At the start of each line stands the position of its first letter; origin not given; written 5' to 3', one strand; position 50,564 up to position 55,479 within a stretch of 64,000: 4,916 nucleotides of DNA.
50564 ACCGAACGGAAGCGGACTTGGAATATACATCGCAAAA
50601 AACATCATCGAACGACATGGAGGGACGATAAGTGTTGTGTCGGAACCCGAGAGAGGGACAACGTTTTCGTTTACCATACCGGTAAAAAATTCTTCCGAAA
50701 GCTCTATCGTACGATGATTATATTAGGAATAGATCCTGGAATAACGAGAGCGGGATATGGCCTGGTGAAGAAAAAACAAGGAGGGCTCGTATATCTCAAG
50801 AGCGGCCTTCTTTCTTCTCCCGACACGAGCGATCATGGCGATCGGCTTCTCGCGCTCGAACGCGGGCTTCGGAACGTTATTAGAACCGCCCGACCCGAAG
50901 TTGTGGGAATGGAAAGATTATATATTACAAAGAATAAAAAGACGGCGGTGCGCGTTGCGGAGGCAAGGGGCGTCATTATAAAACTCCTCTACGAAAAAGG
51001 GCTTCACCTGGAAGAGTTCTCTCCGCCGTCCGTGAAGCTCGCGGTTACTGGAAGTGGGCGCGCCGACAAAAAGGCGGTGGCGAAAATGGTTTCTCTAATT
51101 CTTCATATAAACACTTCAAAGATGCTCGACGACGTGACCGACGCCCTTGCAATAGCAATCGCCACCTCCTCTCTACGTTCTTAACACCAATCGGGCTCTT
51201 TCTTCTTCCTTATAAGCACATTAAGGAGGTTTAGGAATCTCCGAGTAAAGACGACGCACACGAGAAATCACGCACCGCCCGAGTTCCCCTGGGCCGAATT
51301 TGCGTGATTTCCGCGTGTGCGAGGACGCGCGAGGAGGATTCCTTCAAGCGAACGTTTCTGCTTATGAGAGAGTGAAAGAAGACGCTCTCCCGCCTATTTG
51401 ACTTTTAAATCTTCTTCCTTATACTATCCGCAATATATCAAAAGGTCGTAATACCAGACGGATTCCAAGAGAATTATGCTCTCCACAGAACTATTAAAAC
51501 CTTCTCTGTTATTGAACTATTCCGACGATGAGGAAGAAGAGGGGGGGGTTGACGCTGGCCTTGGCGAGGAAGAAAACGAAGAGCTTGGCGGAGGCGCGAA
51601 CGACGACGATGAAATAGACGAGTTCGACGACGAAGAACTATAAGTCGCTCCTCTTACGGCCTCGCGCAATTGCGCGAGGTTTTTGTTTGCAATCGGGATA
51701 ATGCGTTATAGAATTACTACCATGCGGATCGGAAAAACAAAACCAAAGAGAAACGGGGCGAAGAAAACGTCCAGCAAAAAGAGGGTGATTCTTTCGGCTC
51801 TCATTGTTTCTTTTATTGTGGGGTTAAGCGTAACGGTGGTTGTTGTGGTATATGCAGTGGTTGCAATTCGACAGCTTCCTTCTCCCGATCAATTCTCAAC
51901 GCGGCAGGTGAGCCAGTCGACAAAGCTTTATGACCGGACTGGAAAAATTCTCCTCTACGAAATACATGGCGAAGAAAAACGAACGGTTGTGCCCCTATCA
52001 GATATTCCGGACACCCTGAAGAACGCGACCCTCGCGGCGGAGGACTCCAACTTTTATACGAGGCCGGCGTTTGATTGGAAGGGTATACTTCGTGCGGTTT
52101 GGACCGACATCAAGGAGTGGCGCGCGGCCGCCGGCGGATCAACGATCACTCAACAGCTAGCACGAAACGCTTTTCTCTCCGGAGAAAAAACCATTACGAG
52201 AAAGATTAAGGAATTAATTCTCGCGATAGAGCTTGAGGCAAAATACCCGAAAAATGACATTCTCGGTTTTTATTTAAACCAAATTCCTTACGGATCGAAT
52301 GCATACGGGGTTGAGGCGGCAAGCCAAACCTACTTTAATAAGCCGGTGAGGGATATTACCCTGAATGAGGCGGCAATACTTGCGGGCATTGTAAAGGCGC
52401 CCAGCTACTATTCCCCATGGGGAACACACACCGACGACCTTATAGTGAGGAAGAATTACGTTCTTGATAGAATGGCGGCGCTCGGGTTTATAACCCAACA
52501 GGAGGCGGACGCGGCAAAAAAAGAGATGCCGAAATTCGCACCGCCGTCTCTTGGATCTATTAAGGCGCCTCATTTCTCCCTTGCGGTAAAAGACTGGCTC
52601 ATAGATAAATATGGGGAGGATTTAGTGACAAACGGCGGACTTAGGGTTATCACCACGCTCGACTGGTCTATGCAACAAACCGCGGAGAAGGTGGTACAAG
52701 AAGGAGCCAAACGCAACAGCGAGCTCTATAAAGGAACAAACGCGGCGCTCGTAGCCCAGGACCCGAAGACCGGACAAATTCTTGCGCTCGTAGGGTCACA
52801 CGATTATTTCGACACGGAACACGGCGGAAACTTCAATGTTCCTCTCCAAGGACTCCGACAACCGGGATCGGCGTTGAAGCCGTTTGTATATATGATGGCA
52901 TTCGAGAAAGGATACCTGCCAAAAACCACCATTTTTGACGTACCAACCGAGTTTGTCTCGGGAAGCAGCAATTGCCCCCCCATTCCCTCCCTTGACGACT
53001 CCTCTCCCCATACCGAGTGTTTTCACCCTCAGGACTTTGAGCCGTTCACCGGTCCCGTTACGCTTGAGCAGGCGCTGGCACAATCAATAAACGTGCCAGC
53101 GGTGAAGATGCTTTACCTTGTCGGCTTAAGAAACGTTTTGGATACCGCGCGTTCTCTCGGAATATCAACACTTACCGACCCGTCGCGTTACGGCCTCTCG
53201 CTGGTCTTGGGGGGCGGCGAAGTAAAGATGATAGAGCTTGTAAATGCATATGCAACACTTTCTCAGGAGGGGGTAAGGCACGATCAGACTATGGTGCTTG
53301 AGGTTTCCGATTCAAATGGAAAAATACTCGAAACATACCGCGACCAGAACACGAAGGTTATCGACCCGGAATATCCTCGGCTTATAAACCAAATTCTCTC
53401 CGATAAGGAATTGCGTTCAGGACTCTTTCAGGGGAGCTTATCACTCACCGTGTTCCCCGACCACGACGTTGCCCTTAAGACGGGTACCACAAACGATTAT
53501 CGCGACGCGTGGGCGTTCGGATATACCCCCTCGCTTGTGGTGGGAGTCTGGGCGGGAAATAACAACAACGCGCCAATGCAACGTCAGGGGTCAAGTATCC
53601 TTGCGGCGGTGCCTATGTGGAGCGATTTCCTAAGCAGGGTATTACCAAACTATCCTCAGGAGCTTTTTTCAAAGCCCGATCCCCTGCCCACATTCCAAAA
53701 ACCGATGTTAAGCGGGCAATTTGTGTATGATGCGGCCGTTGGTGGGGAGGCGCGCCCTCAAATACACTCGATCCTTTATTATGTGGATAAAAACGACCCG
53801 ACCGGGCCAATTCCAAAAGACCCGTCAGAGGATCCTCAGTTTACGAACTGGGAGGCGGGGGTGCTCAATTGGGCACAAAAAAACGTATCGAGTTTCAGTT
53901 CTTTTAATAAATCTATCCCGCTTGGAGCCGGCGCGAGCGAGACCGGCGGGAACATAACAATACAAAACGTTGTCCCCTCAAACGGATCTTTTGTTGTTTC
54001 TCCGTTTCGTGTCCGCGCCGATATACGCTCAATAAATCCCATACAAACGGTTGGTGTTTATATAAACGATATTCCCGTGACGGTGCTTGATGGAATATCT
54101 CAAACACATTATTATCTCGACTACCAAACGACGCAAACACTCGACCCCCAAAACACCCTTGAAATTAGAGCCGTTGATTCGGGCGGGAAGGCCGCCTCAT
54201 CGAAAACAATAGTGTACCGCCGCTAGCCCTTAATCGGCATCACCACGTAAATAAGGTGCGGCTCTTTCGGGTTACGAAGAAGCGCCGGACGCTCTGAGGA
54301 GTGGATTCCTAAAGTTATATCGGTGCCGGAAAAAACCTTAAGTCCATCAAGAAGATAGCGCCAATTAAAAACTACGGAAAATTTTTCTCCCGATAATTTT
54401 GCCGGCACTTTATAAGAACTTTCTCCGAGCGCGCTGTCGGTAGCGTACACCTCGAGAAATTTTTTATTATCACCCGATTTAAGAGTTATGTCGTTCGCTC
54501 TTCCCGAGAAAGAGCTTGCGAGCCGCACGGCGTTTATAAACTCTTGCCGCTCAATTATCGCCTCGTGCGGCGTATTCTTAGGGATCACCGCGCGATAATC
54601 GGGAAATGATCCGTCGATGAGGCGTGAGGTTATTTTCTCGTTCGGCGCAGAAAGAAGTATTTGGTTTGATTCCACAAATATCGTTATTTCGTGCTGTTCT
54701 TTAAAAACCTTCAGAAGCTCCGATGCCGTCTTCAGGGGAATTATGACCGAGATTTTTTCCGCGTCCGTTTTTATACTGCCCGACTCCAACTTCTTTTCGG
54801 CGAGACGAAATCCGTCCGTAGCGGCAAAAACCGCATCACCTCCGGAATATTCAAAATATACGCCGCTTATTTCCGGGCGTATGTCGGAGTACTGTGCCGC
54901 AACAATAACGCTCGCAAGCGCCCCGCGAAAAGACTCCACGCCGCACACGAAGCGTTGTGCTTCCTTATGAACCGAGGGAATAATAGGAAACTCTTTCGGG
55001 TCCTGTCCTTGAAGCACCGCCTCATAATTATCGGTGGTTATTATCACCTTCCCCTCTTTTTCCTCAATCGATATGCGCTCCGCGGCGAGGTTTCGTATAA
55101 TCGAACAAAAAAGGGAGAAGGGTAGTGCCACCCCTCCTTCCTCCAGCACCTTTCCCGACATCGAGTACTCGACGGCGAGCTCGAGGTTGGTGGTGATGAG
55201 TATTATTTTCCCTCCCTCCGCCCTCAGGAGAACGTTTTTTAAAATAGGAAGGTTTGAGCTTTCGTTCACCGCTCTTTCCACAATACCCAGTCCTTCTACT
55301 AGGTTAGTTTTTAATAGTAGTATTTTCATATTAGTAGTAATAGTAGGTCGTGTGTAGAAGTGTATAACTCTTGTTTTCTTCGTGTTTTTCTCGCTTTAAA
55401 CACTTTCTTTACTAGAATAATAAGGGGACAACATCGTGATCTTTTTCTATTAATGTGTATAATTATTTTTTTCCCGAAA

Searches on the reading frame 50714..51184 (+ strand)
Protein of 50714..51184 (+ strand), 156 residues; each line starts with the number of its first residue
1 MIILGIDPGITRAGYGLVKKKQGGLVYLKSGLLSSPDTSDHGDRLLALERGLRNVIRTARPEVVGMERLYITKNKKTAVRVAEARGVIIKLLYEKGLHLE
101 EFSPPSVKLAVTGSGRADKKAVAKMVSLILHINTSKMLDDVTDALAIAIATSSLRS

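Call 69: search_protein_families(library=pfam, proteins=[window:50714-51184:+], max_evalue=1e-10)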
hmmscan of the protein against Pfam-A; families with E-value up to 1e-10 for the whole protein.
window:50714-51184:+ (156 aa): 1 family
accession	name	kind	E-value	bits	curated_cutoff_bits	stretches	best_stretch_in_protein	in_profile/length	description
PF02075.23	RuvC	-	3.7e-37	127.9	22.2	1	3-150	1-147/148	Crossover junction endodeoxyribonuclease RuvC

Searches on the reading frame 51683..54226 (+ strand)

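Call 69: search_protein_families(library=pfam, proteins=[window:51683-54226:+], max_evalue=1e-10)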
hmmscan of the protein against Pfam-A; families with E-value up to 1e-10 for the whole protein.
window:51683-54226:+ (847 aa): 2 families
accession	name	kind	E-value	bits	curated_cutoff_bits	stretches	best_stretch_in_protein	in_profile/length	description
PF00912.28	Transgly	-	3.2e-62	209.5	27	1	91-264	5-177/178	Transglycosylase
PF00905.27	Transpeptidase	-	1e-20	74.6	22.1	1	355-628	2-279/299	Penicillin binding protein transpeptidase domain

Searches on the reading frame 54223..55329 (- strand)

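Call 69: search_protein_families(library=pfam, proteins=[window:54223-55329:-], max_evalue=1e-10)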
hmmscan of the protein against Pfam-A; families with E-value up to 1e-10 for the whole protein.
window:54223-55329:- (368 aa): 3 families
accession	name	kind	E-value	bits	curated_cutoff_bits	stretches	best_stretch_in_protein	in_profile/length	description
PF02767.21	DNA_pol3_beta_2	-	4.7e-27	95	27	1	132-244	5-116/116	DNA polymerase III beta subunit, central domain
PF00712.24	DNA_pol3_beta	-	1.8e-22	80.1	24.4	1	1-118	1-120/120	DNA polymerase III beta subunit, N-terminal domain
PF02768.20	DNA_pol3_beta_3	-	1.1e-19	70.8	27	1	247-366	2-120/121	DNA polymerase III beta subunit, C-terminal domain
